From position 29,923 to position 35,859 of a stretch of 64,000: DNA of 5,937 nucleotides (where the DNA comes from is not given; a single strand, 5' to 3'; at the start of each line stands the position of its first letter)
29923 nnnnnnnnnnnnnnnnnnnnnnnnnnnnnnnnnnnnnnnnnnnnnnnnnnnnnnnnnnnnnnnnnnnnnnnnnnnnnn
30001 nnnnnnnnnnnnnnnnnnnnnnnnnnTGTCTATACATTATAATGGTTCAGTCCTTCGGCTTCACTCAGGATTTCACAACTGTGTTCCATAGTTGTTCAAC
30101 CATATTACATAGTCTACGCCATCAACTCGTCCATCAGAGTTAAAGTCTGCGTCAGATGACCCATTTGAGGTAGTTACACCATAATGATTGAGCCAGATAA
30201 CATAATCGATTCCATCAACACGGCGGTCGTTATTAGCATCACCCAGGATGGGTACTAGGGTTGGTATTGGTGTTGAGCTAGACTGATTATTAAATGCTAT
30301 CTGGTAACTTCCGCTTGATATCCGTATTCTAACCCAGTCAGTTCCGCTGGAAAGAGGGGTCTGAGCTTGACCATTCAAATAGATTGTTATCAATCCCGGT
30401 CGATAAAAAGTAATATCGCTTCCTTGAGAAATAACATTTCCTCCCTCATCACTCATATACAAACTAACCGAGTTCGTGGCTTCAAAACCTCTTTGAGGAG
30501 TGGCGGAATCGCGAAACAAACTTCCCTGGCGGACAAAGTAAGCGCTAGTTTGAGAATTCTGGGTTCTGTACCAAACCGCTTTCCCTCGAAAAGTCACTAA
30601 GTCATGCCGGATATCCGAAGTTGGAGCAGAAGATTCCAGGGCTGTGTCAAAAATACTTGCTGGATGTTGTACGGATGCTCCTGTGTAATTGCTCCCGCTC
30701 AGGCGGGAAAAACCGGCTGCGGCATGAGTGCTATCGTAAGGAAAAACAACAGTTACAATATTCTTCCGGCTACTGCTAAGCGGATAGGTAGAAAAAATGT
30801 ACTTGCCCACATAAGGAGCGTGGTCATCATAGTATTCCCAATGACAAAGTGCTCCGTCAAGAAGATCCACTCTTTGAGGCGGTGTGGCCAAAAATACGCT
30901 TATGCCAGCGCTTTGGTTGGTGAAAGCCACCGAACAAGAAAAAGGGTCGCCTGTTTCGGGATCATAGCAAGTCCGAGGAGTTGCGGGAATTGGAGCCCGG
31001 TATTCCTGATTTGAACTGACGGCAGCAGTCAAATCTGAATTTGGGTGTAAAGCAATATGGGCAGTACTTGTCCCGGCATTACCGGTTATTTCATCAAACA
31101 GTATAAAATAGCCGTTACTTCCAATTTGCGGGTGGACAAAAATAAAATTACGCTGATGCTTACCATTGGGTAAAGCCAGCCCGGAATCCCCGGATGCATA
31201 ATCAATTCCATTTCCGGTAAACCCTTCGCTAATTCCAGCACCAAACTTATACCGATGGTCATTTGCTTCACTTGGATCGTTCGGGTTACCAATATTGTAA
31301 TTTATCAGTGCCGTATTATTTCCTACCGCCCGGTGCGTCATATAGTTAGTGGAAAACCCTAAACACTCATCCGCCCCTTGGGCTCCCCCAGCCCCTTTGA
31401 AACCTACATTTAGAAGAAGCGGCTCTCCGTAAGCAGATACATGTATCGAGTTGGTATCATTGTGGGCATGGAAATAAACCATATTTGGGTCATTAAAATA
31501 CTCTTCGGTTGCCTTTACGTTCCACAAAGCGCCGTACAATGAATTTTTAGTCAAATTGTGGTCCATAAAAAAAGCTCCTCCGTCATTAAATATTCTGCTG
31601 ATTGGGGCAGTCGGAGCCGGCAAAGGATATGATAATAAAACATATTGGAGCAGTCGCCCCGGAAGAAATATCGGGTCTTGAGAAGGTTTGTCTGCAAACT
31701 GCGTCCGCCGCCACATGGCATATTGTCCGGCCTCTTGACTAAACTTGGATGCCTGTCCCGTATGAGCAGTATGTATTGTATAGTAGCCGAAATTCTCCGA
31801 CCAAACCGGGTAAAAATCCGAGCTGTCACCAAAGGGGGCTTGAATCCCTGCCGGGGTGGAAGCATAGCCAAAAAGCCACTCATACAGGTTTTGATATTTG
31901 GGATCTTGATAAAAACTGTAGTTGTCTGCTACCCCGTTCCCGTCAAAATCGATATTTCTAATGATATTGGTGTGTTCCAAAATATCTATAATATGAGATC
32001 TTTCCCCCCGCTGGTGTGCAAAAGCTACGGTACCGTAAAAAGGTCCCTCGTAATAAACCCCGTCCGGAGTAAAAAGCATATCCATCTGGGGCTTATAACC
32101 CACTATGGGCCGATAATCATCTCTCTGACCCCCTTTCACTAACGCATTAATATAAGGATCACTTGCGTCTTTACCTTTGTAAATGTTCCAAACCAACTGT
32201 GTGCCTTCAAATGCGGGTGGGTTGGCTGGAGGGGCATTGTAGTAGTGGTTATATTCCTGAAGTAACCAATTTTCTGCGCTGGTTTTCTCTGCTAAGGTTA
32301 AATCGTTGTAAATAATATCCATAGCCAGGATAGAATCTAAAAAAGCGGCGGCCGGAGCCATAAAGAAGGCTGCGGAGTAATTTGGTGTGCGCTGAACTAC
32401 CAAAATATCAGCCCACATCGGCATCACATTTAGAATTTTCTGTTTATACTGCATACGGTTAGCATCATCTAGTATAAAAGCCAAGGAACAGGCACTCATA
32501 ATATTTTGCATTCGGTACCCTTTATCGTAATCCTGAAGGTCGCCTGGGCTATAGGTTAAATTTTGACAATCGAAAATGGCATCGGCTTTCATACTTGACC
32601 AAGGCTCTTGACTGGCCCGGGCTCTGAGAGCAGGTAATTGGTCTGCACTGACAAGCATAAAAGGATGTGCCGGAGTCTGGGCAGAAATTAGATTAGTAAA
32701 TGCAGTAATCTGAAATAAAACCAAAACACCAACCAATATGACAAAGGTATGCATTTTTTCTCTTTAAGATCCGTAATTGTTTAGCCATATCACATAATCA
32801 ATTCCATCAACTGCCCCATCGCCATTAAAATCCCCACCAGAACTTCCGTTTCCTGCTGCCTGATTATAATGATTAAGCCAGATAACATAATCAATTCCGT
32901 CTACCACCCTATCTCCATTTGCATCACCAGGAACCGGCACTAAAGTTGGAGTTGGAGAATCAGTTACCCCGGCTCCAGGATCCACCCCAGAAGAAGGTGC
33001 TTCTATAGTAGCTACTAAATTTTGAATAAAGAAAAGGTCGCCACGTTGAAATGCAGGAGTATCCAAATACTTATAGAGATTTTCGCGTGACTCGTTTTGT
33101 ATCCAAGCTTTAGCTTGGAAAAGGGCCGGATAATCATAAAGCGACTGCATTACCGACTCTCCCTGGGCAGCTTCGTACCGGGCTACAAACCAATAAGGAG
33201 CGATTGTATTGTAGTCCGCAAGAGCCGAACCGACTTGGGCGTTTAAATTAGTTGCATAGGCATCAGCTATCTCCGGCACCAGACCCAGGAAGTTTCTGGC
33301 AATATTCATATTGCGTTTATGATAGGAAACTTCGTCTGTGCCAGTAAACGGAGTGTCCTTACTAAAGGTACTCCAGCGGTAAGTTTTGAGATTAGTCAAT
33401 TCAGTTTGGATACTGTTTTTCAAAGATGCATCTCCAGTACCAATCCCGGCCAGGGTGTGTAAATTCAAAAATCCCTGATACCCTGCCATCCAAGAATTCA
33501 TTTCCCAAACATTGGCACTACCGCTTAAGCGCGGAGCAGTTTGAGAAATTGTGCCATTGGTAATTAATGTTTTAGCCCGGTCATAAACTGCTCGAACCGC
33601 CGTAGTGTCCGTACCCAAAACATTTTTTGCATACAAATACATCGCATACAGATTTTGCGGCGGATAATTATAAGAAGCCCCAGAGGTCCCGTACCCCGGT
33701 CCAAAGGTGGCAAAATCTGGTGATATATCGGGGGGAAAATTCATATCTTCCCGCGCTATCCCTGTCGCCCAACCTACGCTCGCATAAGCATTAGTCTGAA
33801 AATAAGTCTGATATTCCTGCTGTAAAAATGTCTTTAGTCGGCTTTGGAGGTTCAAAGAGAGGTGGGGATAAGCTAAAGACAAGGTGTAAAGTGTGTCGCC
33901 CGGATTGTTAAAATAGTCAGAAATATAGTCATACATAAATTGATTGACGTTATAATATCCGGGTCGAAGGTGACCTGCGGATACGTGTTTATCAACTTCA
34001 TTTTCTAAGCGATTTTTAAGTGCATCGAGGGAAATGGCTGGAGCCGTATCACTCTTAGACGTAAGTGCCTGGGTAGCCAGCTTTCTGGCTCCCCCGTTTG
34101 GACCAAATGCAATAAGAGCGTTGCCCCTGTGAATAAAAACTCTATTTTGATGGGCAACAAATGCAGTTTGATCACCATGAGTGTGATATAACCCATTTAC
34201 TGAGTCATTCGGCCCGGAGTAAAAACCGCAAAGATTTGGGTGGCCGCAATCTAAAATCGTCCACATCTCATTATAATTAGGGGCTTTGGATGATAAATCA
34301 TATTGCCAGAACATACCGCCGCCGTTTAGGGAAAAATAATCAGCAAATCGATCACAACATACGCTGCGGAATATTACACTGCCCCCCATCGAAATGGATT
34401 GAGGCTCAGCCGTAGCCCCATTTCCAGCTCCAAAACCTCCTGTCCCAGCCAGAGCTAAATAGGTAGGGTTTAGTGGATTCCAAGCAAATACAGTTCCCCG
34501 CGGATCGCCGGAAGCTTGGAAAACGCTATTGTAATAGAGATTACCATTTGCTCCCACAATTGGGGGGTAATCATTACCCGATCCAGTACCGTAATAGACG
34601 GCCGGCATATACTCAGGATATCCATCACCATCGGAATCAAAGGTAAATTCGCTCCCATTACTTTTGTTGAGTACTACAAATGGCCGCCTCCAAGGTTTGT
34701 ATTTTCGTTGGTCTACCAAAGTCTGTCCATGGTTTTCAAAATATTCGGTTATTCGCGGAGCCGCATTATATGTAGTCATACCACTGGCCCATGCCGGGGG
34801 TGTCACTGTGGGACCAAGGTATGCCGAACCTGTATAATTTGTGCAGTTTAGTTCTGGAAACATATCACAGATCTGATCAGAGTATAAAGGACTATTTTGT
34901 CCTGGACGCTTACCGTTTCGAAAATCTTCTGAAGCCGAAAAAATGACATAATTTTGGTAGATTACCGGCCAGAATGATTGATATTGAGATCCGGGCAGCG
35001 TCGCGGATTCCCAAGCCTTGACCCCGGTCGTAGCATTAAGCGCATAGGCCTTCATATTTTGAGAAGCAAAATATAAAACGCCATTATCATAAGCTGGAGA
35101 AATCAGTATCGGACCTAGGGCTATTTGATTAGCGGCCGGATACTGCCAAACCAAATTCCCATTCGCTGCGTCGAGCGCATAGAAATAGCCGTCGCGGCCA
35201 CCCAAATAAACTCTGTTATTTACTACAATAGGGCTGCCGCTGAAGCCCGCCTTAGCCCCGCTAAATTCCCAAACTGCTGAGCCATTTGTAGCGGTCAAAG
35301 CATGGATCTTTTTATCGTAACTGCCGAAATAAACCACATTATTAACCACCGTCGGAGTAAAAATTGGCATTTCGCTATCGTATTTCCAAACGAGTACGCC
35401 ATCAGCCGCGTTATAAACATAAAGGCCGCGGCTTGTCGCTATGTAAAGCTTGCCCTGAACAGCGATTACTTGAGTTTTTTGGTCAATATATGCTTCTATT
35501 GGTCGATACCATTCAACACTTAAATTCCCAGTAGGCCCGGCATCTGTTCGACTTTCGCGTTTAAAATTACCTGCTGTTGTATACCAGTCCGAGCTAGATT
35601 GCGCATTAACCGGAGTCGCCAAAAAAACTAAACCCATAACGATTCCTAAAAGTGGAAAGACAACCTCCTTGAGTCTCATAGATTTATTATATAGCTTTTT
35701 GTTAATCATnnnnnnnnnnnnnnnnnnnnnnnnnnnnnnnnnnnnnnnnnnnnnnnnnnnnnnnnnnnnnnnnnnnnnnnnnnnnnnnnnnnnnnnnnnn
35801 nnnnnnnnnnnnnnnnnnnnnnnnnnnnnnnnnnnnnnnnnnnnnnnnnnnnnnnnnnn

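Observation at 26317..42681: Cellulosome-like cohesin-dockerin cell-surface assembly locus in a low-GC, apparently CPR-like genome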

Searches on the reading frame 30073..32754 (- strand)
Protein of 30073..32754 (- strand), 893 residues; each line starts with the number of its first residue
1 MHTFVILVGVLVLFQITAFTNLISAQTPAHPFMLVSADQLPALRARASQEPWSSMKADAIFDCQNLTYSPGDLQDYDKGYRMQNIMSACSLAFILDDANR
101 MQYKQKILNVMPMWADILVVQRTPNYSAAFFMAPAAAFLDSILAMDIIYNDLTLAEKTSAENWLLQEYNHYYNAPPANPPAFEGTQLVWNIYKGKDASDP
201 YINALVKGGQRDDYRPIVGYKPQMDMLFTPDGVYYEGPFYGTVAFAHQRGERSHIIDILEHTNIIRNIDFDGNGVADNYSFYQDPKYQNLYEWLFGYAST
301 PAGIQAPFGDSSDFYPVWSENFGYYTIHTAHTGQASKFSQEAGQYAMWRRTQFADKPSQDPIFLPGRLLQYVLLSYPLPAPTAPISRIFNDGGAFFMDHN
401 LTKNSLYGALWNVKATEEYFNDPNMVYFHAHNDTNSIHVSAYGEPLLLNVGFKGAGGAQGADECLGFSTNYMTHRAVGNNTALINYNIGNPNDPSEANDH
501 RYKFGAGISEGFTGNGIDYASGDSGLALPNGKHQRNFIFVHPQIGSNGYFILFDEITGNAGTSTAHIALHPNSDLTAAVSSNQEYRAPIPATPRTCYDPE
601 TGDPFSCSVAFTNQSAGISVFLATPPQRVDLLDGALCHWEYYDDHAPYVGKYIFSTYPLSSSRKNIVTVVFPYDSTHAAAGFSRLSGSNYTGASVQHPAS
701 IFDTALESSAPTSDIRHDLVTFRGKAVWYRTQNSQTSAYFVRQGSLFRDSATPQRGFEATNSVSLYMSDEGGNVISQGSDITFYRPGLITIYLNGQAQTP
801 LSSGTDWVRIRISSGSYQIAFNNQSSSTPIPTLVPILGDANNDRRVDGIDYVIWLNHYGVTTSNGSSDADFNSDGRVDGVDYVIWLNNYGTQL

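Call 3: search_protein_families(library=pfam, proteins=[window:30073-32754:-], max_evalue=0.1)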
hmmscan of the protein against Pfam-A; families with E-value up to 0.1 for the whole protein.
window:30073-32754:- (893 aa): 2 families
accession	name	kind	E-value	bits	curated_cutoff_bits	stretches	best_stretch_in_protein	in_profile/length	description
PF00404.24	Dockerin_1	-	1.3e-05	25.7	22.9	1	837-884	1-51/57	Dockerin type I domain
PF07940.18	Hepar_II_III_C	-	0.0041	17.1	24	1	425-573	35-169/237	Heparinase II/III-like, C-terminal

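Call 24: search_solved_structures(query=window:30073-32754:-, max_evalue=1)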
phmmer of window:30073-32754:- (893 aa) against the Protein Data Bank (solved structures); distinct sequences matched with E-value up to 1: 6.
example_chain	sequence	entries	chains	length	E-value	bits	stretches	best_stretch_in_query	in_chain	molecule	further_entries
8rpf_A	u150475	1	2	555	0.093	14.1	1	484-613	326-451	alcohol oxidase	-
6kg9_A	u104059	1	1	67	0.16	13.3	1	836-883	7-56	And cellulose-binding endoglucanase family 9 CelL ortholog dockerin domain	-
6kge_D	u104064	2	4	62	0.18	13.1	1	836-883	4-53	And cellulose-binding endoglucanase family 9 CelL ortholog dockerin domain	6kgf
6kgc_B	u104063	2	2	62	0.19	13.1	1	836-883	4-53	And cellulose-binding endoglucanase family 9 CelL ortholog dockerin domain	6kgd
1daq_A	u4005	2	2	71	0.24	12.7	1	836-884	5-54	ENDOGLUCANASE SS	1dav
2mte_A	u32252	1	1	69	0.25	12.7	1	836-884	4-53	Cellulose 1,4-beta-cellobiosidase (reducing end) CelS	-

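Call 52: search_protein_families(library=ncbifam, proteins=[window:30073-32754:-], max_evalue=0.01)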
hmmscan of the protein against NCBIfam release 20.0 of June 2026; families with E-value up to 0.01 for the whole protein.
window:30073-32754:- (893 aa): 1 family
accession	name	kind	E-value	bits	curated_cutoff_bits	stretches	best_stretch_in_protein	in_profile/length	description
NF042990.1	olalg_lyase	equivalog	0.00059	18.2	1400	1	202-246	220-261/727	oligoalginate lyase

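Call 55: find_homologous_proteins(query=window:30073-32754:-, max_evalue=0.001)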
Query window:30073-32754:- (893 aa): 21 proteins with E <= 0.001 among 6153 candidates.
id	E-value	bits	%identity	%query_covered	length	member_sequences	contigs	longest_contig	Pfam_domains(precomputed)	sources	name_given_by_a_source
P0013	0.0e+0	2087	100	100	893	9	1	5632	PF00404.25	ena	-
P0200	4.5e-231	788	45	100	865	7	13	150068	PF00404.25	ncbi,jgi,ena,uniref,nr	ncbi:MAG: hypothetical protein US62_C0001G0017 [Candidatus Woesebacteria bacterium GW2011_GWA1_37_8]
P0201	3.6e-210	719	44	92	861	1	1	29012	-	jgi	jgi:hypothetical protein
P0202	1.1e-175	605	39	97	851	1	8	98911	-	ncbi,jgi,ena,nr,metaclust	ncbi:hypothetical protein A2783_04410 [Microgenomates group bacterium RIFCSPHIGHO2_01_FULL_45_11]|nr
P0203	1.1e-164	568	39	98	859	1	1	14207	-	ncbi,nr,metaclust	ncbi:hypothetical protein A2W24_03545 [Microgenomates group bacterium RBG_16_45_19]|nr:MAG: hypothet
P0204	1.4e-148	515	36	97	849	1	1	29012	-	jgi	jgi:hypothetical protein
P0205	2.5e-138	481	36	93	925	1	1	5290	-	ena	-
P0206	1.4e-133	465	37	91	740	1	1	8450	-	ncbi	-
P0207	4.3e-133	464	35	93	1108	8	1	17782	PF24517.3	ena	-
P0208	7.0e-126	440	37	89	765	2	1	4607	-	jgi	-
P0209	2.9e-123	431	36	89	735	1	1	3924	-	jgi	jgi:hypothetical protein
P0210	2.3e-117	412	34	92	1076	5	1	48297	PF24517.3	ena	-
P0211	1.6e-110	389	35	85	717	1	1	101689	-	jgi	-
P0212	9.5e-102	360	33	91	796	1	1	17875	-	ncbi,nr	ncbi:MAG: hypothetical protein L3J71_14550 [Victivallaceae bacterium]|nr:hypothetical protein [Victi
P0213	2.4e-101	359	35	77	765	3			-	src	-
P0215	8.3e-77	277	30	96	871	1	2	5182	PF00404.25,PF07940.19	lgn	-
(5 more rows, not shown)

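Call 58: search_solved_structures(query=A4, max_evalue=1)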
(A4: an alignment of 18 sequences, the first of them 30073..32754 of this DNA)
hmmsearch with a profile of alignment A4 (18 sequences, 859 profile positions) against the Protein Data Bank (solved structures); distinct sequences matched with E-value up to 1: 5.
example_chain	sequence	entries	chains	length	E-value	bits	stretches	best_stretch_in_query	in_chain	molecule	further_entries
4d3l_A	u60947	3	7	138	0.085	14.2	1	490-529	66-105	CARBOHYDRATE BINDING MODULE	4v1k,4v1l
3a0o_A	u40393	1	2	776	0.085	14.2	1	378-439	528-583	Oligo alginate lyase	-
2jnk_A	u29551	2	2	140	0.32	12.3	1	778-829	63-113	Hyalurononglucosaminidase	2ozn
2y3n_B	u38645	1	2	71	0.54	11.5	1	765-826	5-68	CELLULOSOMAL FAMILY-48 PROCESSIVE GLYCOSIDE HYDROLASE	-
9o3q_A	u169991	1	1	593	0.73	11.1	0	181-228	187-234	PL35 chondroitinase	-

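Call 59: search_protein_families(library=pfam, alignment_id=A4, max_evalue=0.01)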
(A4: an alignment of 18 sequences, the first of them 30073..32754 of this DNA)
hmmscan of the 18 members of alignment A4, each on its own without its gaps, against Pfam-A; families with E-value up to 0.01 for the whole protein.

A. member 1, window:30073-32754:- (893 aa): 2 families
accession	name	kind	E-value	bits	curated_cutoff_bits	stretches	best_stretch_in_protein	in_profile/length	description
PF00404.24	Dockerin_1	-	1.3e-05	25.7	22.9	1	837-884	1-51/57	Dockerin type I domain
PF07940.18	Hepar_II_III_C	-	0.0041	17.1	24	0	425-573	35-169/237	Heparinase II/III-like, C-terminal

B. families by the number of members that match (of 18 scanned): 4 families
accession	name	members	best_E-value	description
PF07940.18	Hepar_II_III_C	11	1.8e-06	Heparinase II/III-like, C-terminal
PF00404.24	Dockerin_1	3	2.6e-14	Dockerin type I domain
PF24517.2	CBM96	2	8e-40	Carbohydrate-binding module family 96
PF13517.12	FG-GAP_3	1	0.0029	FG-GAP-like repeat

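Call 65: find_encoding_contigs(protein=P0200, flank=10000, max_places=1)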
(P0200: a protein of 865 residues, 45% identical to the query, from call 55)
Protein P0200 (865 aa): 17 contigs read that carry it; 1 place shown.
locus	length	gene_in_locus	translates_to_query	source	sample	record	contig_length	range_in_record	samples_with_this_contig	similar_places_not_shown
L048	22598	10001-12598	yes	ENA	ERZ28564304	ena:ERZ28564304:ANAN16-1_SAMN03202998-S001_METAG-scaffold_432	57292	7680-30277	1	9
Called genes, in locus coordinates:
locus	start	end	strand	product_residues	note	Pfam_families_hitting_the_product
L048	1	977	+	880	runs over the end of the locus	PF16586:DUF5060 (faint)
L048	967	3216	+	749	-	PF02018:CBM_4_9, PF25275:Golvesin_C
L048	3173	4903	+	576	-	PF13229:Beta_helix (weak), PF00404:Dockerin_1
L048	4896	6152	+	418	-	-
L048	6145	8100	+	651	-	PF02638:GHL10 (weak), PF00404:Dockerin_1 (weak)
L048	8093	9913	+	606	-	-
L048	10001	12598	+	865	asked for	PF00404:Dockerin_1 (weak)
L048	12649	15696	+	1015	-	PF13360:PQQ_2, PF13570:Beta-prop_ACSF4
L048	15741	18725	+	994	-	PF13570:Beta-prop_ACSF4, PF01011:PQQ (faint), PF13360:PQQ_2, PF25292:Beta-prop_CGLA (faint), PF00404:Dockerin_1 (faint)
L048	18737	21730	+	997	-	PF01011:PQQ (faint), PF13570:Beta-prop_ACSF4, PF13360:PQQ_2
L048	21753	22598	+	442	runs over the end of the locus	-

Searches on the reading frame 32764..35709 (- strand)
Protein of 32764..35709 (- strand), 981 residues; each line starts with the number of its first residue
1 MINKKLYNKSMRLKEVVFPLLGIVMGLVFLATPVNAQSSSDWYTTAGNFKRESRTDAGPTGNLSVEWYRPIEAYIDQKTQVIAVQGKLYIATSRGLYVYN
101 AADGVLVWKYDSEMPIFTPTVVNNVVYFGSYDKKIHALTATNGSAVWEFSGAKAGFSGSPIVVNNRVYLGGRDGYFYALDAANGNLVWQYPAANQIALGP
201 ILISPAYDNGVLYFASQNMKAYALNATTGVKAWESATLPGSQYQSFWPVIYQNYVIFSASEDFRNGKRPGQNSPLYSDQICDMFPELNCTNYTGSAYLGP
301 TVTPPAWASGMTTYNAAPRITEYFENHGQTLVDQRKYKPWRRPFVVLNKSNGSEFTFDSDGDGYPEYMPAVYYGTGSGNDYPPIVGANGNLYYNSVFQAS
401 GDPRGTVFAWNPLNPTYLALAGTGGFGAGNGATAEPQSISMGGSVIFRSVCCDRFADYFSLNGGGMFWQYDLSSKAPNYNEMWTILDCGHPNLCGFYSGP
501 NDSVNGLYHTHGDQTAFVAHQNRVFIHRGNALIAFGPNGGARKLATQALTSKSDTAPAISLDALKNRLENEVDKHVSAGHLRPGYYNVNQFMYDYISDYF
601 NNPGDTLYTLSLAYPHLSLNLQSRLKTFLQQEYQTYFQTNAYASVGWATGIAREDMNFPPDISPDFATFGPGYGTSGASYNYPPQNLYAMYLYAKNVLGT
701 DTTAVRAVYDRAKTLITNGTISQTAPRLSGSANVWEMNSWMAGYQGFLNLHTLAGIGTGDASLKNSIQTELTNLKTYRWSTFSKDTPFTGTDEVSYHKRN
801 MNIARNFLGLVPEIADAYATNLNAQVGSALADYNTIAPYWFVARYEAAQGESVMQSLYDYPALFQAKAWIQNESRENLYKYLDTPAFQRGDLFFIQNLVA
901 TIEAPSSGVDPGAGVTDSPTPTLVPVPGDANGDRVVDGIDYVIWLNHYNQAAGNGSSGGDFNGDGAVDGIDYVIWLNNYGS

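Call 3: search_protein_families(library=pfam, proteins=[window:32764-35709:-], max_evalue=0.1)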
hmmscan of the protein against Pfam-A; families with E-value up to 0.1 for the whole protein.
window:32764-35709:- (981 aa): 5 families
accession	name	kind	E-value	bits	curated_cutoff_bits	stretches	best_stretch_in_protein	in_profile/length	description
PF13360.13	PQQ_2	-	7.5e-22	78.6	27.6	1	84-241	32-199/233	Outer membrane protein assembly factor BamB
PF13570.13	Beta-prop_ACSF4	-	1.2e-20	74.6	133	1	66-258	126-318/329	Beta-alanine-activating enzyme, beta-propeller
PF01011.28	PQQ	-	2.3e-11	43.5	26.7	3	117-150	51-84/595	Glucose/ethanol/alcohol dehydrogenase, beta-propeller domain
PF00404.24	Dockerin_1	-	3.2e-06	27.7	22.9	1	927-974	1-51/57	Dockerin type I domain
PF25210.1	Kelch_FKB95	-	0.045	13.8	70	1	77-138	133-196/268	FKB95, Kelch-repeats domain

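Call 25: search_solved_structures(query=window:32764-35709:-, max_evalue=1)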
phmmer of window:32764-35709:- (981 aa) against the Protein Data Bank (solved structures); distinct sequences matched with E-value up to 1: 60.
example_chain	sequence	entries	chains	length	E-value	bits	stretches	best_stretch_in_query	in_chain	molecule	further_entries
6tji_A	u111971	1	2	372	4.3e-46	160.7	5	79-235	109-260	Cake10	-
6tjh_A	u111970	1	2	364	2.7e-36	128.3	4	79-236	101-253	Cake9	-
6tjg_A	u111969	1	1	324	1.4e-33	119.4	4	79-237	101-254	Cake8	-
8prj_A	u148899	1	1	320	2.5e-21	78.7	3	81-225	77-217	v31Bagel8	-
3hxj_A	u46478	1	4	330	1.4e-20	76.3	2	65-234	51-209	Pyrrolo-quinoline quinone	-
7eq5_A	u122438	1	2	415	1.5e-18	69.6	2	29-262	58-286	Membrane associated protein kinase with beta-propeller domain, pyrrolo-quinoline quinone b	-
6tjf_A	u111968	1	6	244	2.9e-18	68.6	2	79-225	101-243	Cake6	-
7evf_AA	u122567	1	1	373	5e-18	67.8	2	29-262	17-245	PQQ_3 domain-containing protein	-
6tje_A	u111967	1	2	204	8.7e-17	63.7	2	81-225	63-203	Cake5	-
6l8a_A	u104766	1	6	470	1.4e-16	63.1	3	94-214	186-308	Tetrathionate hydrolase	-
7cqy_A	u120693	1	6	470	1.9e-16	62.6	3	93-214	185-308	Tetrathionate hydrolase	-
5d0o_B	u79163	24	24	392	4.4e-14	54.8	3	118-234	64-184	Outer membrane protein assembly factor BamB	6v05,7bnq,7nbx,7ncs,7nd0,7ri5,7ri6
2yh3_A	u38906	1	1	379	4.4e-14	54.8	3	118-234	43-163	LIPOPROTEIN YFGL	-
3p1l_A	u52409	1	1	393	4.6e-14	54.7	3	118-234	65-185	Lipoprotein yfgL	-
8adg_B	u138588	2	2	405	6.3e-14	54.2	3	118-234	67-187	Outer membrane protein assembly factor BamB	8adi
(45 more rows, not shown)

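Call 52: search_protein_families(library=ncbifam, proteins=[window:32764-35709:-], max_evalue=0.01)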
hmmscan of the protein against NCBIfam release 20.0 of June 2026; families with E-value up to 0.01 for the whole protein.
window:32764-35709:- (981 aa): 7 families
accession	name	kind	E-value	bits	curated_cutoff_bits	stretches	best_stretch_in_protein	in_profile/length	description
TIGR03300.1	assembly_YfgL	equivalog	2e-31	109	285.2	3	117-236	59-172/377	outer membrane protein assembly factor BamB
TIGR03075.1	PQQ_enz_alc_DH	subfamily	1.2e-15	57.2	480.05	2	146-257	50-170/530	PQQ-dependent dehydrogenase, methanol/ethanol family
TIGR04528.1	acido_non_PQQ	subfamily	1.2e-14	54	650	2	61-191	30-180/493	acido-empty-quinoprotein group A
NF008351.0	PRK11138.1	equivalog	2.6e-14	52.5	423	2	118-235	64-186/394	outer membrane protein assembly factor BamB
NF053615.1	SerThrKinAfsKStmc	equivalog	3.1e-13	49.3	1300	1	85-231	664-806/809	protein serine/threonine kinase AfsK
TIGR03074.1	PQQ_membr_DH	subfamily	1.8e-07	29.4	832.65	0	155-217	204-263/783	membrane-bound PQQ-dependent dehydrogenase, glucose/quinate/shikimate family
NF041540.1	dockerin_GC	domain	0.0066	16.8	29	0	929-979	11-63/67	GC-type dockerin domain-anchored protein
